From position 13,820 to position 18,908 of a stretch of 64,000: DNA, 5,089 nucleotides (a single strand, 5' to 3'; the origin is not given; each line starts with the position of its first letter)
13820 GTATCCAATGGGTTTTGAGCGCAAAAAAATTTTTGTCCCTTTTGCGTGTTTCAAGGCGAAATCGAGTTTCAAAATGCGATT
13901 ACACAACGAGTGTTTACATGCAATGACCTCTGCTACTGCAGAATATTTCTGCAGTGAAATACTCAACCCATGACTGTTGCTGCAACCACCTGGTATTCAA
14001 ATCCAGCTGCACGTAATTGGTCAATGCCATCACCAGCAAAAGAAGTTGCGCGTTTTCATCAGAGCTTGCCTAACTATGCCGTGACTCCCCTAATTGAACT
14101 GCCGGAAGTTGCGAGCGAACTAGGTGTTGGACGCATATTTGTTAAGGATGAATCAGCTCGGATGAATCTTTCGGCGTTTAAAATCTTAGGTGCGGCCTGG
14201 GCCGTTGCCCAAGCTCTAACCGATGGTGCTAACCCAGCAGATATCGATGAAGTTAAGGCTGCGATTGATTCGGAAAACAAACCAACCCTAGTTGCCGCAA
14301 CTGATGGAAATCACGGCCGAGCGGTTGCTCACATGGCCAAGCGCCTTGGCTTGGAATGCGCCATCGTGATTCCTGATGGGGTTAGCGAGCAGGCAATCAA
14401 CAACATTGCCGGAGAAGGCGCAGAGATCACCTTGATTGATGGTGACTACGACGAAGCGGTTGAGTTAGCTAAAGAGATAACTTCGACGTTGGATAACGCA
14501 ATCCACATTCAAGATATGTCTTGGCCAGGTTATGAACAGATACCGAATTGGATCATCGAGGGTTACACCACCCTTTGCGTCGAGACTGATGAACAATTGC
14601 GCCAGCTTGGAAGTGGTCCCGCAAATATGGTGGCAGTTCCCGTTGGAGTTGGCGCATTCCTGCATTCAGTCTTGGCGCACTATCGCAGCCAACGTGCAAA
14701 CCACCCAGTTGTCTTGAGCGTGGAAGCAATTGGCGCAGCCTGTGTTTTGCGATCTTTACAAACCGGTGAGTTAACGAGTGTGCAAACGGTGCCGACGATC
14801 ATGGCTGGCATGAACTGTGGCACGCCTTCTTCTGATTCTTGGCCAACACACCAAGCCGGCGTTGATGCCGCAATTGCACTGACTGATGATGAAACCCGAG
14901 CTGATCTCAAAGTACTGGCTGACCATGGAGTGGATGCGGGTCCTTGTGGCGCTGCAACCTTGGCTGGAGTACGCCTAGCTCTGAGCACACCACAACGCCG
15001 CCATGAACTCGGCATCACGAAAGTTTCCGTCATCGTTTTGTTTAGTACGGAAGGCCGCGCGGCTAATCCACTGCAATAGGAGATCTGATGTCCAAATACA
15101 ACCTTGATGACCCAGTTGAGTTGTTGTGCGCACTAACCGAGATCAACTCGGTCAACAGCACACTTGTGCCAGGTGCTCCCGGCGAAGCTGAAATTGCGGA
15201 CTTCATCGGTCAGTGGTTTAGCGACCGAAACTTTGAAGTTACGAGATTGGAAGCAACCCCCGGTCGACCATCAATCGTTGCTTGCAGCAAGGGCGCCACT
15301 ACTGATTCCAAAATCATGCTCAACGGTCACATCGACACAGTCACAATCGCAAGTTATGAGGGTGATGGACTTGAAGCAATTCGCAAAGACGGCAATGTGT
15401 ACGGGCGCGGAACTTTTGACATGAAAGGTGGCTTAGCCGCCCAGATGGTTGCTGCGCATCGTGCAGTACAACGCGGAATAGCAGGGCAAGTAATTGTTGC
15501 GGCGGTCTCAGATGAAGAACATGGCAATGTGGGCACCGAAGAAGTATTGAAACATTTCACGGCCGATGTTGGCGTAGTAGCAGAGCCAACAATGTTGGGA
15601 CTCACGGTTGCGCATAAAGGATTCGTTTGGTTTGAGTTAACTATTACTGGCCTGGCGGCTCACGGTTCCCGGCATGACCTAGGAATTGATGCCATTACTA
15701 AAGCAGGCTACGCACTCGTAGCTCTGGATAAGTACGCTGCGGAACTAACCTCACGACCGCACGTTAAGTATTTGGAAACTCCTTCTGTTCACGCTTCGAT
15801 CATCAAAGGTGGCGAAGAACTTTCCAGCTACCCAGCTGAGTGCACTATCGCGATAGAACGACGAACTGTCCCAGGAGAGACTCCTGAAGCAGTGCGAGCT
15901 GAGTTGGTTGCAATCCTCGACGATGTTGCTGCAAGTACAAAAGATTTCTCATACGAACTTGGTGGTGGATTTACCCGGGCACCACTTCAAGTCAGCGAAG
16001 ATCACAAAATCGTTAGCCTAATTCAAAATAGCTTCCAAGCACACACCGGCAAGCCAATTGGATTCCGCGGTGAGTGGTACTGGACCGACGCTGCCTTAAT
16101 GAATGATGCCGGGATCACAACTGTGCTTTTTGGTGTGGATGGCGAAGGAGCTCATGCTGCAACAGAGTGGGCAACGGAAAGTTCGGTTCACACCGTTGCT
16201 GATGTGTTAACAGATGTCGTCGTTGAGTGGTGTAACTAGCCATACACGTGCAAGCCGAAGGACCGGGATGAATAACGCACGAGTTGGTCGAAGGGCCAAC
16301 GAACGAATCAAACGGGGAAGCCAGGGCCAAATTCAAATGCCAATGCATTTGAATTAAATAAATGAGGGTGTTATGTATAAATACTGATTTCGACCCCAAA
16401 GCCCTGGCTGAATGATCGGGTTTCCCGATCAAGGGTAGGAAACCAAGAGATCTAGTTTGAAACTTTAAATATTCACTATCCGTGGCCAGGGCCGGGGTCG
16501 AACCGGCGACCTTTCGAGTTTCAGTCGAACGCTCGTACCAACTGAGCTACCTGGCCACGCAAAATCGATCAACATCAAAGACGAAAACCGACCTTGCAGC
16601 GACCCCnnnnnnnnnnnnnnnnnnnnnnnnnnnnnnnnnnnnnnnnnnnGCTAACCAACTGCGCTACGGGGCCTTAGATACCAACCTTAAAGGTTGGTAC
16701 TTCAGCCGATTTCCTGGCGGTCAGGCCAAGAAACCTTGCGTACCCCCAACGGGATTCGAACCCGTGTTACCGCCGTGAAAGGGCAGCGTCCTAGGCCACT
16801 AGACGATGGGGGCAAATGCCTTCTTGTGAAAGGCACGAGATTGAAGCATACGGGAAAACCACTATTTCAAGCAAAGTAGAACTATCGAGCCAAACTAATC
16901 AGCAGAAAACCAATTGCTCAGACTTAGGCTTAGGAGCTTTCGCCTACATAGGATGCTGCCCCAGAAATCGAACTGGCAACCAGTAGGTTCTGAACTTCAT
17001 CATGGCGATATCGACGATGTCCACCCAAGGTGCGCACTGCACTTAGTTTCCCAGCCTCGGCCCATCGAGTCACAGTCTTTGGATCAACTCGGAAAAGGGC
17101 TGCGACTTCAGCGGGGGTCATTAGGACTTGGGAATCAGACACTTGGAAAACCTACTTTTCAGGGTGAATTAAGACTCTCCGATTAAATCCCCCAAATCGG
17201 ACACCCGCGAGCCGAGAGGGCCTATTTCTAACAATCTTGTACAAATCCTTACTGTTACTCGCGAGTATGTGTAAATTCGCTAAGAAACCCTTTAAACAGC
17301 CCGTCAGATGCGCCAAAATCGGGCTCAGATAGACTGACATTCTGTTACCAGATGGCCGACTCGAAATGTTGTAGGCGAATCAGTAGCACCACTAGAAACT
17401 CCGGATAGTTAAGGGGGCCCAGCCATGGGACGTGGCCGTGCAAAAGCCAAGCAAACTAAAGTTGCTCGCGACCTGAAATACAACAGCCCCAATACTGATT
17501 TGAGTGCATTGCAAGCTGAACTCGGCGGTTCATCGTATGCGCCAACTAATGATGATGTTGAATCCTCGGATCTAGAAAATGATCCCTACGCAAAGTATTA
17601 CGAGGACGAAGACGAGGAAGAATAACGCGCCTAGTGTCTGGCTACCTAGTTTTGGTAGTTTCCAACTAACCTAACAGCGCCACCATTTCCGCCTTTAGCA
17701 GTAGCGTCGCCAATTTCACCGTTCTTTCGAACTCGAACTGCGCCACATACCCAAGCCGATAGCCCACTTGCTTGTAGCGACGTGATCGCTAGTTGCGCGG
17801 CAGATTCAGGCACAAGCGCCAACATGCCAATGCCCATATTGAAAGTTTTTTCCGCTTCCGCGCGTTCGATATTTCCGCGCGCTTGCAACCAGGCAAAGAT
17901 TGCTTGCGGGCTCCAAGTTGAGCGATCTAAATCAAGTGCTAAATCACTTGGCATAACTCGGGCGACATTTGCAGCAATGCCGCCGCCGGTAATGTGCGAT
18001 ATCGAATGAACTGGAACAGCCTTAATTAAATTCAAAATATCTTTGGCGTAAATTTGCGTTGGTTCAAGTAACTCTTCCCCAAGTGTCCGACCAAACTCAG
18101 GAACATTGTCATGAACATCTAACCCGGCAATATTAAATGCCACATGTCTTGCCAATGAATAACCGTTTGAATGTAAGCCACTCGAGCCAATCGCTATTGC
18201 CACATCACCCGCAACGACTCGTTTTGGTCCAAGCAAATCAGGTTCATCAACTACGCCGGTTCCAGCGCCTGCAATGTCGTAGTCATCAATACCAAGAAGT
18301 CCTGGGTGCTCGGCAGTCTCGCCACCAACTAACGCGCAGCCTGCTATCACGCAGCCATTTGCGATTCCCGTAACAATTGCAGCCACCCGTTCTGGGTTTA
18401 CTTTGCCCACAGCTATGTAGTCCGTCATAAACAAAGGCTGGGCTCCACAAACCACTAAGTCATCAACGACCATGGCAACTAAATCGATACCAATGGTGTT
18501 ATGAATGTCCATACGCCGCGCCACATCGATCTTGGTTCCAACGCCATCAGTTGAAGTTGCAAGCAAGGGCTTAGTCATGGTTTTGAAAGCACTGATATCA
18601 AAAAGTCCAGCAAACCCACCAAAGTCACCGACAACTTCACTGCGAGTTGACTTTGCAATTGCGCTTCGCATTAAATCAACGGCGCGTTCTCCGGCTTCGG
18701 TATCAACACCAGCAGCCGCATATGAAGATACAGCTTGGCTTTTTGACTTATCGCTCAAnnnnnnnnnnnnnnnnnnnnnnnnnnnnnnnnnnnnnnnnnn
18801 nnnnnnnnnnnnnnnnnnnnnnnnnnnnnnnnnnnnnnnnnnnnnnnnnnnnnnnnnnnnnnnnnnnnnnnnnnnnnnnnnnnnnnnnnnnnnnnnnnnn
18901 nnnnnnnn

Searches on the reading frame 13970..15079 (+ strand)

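Call 61: search_protein_families(library=pfam, proteins=[window:13970-15079:+], max_evalue=0.01)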
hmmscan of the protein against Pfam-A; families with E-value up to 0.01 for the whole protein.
window:13970-15079:+ (369 aa): 1 family
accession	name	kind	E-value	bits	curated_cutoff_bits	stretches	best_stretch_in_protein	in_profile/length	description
PF00291.31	PALP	-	1.3e-57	195.8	35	1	35-338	4-279/295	Pyridoxal-phosphate dependent enzyme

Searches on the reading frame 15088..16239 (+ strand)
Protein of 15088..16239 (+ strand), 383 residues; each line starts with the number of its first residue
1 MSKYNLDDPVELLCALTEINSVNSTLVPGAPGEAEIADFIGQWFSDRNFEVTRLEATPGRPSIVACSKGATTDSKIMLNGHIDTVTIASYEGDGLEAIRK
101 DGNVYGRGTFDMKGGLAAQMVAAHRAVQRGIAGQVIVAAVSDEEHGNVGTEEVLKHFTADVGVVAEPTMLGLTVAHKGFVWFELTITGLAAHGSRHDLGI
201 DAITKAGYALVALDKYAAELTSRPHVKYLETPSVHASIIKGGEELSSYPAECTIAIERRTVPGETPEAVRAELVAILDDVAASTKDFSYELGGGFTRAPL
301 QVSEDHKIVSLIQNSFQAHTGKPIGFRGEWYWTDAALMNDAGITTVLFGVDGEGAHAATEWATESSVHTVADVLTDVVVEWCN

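Call 61: search_protein_families(library=pfam, proteins=[window:15088-16239:+], max_evalue=0.01)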
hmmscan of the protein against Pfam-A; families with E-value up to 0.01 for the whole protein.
window:15088-16239:+ (383 aa): 4 families
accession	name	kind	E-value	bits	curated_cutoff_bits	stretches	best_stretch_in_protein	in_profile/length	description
PF01546.33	Peptidase_M20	-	6.2e-25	88.8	24.6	1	77-378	1-204/206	Peptidase family M20/M25/M40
PF07687.19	M20_dimer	-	3.3e-21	75.7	21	1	174-283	1-105/107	Peptidase dimerisation domain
PF04389.22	Peptidase_M28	-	5.1e-05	23.5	21.3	1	63-160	2-85/193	Peptidase family M28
PF05343.19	Peptidase_M42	-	0.0076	15.8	23.2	0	102-171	126-194/292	M42 glutamyl aminopeptidase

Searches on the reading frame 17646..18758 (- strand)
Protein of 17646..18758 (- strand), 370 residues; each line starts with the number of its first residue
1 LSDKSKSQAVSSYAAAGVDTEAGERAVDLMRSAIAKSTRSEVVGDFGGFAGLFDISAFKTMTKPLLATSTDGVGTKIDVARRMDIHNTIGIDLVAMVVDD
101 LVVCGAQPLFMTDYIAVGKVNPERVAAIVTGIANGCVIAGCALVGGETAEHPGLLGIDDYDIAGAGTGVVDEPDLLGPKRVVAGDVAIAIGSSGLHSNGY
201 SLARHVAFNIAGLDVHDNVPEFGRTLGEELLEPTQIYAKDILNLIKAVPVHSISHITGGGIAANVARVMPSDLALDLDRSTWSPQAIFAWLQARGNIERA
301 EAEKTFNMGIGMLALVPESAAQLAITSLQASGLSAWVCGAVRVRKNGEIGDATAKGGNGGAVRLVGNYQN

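Call 61: search_protein_families(library=pfam, proteins=[window:17646-18758:-], max_evalue=0.01)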
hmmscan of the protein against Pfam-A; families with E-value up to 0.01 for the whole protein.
window:17646-18758:- (370 aa): 2 families
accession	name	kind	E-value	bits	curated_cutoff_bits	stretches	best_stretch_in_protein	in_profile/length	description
PF02769.27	AIRS_C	-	5.2e-29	101.9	23.1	1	183-348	2-152/156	AIR synthase related protein, C-terminal domain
PF00586.29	AIRS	-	1.7e-22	80.4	24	1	64-170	13-112/112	AIR synthase related protein, N-terminal domain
